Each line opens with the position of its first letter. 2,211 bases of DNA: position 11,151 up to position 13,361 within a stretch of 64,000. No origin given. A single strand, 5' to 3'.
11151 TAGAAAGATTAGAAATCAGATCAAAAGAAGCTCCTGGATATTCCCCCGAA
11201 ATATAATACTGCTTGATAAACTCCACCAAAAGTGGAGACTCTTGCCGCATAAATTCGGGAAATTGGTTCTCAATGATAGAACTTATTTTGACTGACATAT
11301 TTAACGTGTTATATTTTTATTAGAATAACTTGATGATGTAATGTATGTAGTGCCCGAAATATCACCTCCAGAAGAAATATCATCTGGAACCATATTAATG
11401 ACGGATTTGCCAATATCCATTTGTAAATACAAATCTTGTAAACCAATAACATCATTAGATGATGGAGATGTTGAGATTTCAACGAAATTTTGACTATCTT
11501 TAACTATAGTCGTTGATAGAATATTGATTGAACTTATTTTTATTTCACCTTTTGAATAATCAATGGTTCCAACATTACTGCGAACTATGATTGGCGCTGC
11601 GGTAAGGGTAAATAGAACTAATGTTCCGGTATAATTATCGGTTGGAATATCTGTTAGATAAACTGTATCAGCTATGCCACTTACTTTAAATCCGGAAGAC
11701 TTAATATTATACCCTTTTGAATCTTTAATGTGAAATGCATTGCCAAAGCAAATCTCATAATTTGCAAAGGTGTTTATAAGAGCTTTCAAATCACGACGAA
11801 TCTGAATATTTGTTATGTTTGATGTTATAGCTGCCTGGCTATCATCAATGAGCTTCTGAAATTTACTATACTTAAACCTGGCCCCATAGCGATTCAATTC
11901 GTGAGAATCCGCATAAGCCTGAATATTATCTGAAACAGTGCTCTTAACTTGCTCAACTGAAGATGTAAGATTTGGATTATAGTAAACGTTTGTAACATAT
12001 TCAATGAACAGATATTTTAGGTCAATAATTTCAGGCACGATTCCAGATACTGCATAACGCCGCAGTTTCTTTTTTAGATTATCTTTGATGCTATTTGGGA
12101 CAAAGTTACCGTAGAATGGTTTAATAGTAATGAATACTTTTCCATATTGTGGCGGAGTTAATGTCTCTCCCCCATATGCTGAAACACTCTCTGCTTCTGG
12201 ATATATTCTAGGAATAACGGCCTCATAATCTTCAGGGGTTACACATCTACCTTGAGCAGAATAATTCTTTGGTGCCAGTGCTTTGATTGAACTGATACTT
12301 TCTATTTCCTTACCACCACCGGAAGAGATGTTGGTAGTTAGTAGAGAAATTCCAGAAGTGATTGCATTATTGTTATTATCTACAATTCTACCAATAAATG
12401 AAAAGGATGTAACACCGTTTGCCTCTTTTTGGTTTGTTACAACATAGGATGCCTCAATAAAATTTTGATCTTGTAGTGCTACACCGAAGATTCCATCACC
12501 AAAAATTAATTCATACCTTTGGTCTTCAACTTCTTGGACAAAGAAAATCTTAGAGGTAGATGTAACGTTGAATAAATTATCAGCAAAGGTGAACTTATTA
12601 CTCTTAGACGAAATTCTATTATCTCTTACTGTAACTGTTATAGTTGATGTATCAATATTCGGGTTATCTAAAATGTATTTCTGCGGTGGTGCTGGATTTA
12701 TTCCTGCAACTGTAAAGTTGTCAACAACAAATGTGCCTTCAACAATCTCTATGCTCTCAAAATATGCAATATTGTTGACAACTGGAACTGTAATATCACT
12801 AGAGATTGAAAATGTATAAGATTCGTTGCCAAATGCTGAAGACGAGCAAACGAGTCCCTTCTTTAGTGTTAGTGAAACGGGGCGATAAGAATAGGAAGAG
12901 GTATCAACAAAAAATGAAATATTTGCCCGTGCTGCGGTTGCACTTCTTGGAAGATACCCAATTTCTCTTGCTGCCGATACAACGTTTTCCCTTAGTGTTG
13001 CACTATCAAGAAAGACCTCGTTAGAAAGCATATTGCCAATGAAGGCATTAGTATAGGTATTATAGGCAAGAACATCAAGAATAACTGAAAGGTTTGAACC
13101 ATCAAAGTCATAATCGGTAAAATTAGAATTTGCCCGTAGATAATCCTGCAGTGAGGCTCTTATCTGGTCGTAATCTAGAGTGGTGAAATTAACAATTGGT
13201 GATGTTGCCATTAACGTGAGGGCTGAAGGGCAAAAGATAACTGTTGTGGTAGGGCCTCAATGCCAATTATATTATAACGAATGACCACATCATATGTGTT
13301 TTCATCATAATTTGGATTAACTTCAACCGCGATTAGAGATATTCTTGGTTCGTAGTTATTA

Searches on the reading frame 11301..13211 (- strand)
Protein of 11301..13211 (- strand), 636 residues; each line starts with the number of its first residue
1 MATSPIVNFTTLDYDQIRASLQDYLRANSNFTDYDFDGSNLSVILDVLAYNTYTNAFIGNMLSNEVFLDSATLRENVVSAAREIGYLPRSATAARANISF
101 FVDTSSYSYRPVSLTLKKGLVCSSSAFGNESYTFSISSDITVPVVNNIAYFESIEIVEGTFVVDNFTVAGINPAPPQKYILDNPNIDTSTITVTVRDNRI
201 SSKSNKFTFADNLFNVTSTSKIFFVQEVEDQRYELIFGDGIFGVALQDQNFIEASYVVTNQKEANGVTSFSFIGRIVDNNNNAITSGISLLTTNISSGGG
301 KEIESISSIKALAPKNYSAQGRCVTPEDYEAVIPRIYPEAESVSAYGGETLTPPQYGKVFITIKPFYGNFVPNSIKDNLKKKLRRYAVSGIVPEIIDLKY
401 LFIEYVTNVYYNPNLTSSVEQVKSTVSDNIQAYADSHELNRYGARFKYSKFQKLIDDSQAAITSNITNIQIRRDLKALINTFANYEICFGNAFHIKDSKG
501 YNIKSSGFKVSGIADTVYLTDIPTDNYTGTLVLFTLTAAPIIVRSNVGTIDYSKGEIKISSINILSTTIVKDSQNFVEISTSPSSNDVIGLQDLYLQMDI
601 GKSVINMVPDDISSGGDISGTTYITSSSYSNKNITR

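Call 17: search_protein_families(library=pfam, proteins=[window:11301-13211:-], max_evalue=0.01)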
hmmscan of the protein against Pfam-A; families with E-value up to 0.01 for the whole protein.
window:11301-13211:- (636 aa): 2 families
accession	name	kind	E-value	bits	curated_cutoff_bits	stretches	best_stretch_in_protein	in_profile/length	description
PF21379.2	Gp6-like_1st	-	2.3e-16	59.8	27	1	14-86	2-74/74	Baseplate wedge protein gp6-like, helical domain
PF21871.1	Gp6_C-III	-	0.00024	21.5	27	1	400-473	2-75/76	Baseplate structural protein gp6, C-terminal domain III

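Call 18: search_protein_families(library=phrogs, proteins=[window:11301-13211:-], max_evalue=0.001)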
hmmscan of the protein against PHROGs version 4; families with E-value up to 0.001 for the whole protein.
window:11301-13211:- (636 aa): 5 families
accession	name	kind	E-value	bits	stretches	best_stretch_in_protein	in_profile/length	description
phrog_219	-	tail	1.8e-192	642.1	1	8-610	5-596/598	baseplate wedge subunit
phrog_10646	-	tail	8e-15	54.9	2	7-96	26-116/1142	baseplate wedge subunit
phrog_6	-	tail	8.5e-09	35.6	1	9-195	67-196/548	baseplate wedge subunit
phrog_24789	-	tail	2.4e-06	26.3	1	13-365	11-357/1214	baseplate protein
phrog_1369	-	tail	3.5e-06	27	1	16-347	7-315/489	baseplate protein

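Call 45: search_dna_similar(query=window:11301-13211:-, collection=phages, mode=protein, max_rows=12)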
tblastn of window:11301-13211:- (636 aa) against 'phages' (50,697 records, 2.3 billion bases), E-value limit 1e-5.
Records with a match: 2411; places in all: 2418; records where one place covers at least 80% of the query: 970.
Best place of each record, by identity: <60% 2411.
By first word of the organism name: Escherichia 661; Synechococcus 374; Klebsiella 319; Salmonella 196; Vibrio 126; Shigella 89; Aeromonas 79; Acinetobacter 71; Cyanophage 61; Enterobacter 59; and 49 more.
By host as written in the record: - 442; Escherichia coli 277; Klebsiella pneumoniae 110; Synechococcus 107; Synechococcus sp. 38; Escherichia coli O157:H7 38; Salmonella enterica 29; Synechococcus sp. WH7803 28; and 527 more.
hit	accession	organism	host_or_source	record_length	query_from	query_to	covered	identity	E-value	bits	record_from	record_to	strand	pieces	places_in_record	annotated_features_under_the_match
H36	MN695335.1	Synechococcus phage B23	Synechoccus sp.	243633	6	608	95%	55.9%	0e+0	619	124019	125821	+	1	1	baseplate wedge subunit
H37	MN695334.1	Synechococcus phage B3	Synechoccus sp.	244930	6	608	95%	55.9%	0e+0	619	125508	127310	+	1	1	baseplate wedge subunit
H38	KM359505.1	Prochlorococcus phage P-TIM68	Prochlorococcus sp. MIT9515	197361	5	609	95%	55.0%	0e+0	655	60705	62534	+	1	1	putative baseplate wedge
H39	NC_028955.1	Prochlorococcus phage P-TIM68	Prochlorococcus sp. MIT9515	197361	5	609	95%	55.0%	0e+0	655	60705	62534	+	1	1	baseplate wedge subunit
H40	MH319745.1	Marine virus AG-345-E15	single cell amplified by WGA-X; seawater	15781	5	608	95%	54.7%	0e+0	631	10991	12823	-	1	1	record has no annotation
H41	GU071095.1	Synechococcus phage S-SM2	Synechococcus sp. WH8017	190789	5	608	95%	54.6%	0e+0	647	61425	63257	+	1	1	gp6: baseplate wedge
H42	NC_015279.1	Synechococcus phage S-SM2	Synechococcus sp. WH8017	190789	5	608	95%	54.6%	0e+0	647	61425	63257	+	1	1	gp6: baseplate wedge subunit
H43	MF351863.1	Synechococcus phage Bellamy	Synechococcus str. WH8109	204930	5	603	94%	55.0%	0e+0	648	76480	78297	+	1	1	110: baseplate wedge subunit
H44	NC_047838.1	Synechococcus phage Bellamy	Synechococcus str. WH8109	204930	5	603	94%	55.0%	0e+0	648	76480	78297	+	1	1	110: baseplate wedge subunit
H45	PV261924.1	Synechococcus phage RN05-S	Synechococcus sp. MW02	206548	5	608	95%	54.4%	0e+0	629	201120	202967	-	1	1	baseplate wedge subunit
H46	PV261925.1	Synechococcus phage RB11-B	Synechococcus sp. MW02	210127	5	608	95%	54.4%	0e+0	629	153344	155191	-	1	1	baseplate wedge subunit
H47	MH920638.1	Synechococcus phage S-B05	Synechococcus sp. MW02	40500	5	608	95%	54.4%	0e+0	629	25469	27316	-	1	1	baseplate wedge subunit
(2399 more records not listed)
